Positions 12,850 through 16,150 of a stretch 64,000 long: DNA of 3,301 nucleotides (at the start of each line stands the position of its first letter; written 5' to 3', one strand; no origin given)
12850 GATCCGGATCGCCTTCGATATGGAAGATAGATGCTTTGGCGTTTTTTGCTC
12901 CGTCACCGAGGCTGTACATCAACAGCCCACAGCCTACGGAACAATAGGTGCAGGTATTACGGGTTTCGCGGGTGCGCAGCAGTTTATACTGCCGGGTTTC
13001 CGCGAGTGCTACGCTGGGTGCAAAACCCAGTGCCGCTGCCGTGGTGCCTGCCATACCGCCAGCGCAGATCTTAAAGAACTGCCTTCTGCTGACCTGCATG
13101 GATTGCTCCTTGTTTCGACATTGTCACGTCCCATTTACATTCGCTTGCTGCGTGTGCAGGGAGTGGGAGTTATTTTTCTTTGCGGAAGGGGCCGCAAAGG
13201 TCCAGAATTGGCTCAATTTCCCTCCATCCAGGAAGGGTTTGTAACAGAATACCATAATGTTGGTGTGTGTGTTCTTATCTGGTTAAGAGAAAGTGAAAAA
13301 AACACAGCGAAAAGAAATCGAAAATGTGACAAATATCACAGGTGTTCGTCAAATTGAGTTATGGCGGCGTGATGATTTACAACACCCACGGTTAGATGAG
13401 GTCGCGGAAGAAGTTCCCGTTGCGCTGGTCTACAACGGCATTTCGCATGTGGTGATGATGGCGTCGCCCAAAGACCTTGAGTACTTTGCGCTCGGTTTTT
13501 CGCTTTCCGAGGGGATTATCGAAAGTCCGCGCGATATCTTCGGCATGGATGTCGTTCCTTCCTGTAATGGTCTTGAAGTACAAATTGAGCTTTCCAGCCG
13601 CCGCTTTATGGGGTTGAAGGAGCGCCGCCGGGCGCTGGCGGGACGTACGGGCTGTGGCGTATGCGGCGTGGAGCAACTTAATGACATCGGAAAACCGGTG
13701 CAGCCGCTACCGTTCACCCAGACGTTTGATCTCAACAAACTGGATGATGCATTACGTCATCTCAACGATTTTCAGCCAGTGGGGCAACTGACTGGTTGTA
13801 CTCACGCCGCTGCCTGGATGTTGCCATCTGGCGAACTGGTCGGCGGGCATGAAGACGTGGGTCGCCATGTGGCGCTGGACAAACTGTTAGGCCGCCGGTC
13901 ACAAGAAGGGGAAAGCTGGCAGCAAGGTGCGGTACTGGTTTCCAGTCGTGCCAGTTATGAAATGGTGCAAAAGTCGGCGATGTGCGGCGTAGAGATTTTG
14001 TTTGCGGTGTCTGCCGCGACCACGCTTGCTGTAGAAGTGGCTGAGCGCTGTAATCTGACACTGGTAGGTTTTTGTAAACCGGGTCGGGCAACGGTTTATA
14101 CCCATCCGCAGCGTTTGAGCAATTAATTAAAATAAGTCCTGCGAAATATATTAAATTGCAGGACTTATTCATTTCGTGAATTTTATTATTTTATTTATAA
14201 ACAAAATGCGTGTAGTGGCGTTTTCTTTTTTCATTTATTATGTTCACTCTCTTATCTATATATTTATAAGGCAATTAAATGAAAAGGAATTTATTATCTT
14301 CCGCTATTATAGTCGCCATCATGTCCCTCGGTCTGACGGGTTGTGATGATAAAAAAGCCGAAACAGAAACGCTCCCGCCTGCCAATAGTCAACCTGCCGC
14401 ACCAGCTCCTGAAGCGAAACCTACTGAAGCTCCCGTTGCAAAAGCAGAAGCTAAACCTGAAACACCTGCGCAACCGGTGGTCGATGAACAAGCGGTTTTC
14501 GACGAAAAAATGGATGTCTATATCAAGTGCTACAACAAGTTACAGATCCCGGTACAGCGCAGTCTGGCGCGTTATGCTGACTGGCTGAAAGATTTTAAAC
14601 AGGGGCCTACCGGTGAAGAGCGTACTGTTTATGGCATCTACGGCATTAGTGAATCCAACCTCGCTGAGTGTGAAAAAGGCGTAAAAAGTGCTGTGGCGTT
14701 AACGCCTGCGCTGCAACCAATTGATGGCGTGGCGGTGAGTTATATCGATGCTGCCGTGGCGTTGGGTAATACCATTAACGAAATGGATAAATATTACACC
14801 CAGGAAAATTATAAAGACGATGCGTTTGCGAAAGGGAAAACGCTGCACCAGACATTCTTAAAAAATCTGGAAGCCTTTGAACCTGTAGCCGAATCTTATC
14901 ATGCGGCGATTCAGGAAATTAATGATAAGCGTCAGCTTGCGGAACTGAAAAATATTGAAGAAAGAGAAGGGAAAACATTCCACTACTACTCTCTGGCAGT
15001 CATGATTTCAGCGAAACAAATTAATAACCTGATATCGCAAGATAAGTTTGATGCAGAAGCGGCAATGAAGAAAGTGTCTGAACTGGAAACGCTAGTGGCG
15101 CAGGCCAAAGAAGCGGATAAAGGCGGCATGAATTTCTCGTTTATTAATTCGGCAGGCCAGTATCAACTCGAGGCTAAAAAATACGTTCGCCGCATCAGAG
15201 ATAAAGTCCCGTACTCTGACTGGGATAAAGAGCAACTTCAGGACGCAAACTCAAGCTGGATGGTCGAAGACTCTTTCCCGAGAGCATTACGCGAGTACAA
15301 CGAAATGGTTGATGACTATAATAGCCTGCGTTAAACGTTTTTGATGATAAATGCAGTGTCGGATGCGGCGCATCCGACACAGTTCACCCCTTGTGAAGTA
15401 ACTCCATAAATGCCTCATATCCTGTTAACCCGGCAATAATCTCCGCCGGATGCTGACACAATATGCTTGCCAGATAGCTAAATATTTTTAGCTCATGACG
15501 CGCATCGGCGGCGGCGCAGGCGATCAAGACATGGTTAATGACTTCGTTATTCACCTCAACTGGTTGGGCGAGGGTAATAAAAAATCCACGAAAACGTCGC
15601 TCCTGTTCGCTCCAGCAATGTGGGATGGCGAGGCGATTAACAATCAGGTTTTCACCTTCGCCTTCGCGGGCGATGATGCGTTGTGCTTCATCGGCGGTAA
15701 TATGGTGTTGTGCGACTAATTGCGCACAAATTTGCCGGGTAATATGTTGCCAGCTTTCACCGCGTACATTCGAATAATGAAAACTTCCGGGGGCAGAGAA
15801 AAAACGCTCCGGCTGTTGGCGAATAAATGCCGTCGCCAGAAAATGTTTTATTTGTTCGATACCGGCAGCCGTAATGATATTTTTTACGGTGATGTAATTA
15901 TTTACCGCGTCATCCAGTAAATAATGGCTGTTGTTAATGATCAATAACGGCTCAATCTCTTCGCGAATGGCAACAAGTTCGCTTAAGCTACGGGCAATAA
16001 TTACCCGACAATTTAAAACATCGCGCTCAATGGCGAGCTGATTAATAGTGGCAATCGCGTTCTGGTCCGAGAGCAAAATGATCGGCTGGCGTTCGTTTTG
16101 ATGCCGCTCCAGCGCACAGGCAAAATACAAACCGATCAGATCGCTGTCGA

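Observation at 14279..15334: yiiG: uncharacterised lipoprotein downstream of fdhD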

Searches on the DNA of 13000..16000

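Call 73: search_rna_families(source=window, start=13000, end=16000, threshold=evalue, max_evalue=1)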
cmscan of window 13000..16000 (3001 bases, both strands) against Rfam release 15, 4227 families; matches with E-value up to 1: 1.
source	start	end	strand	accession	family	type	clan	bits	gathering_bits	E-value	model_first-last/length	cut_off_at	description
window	13070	13306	-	RF02778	FdoG1_thermometer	Cis-reg; thermoregulator;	-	36.4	50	1e-06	1-193/193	no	FdoG-1 5' UTR thermometer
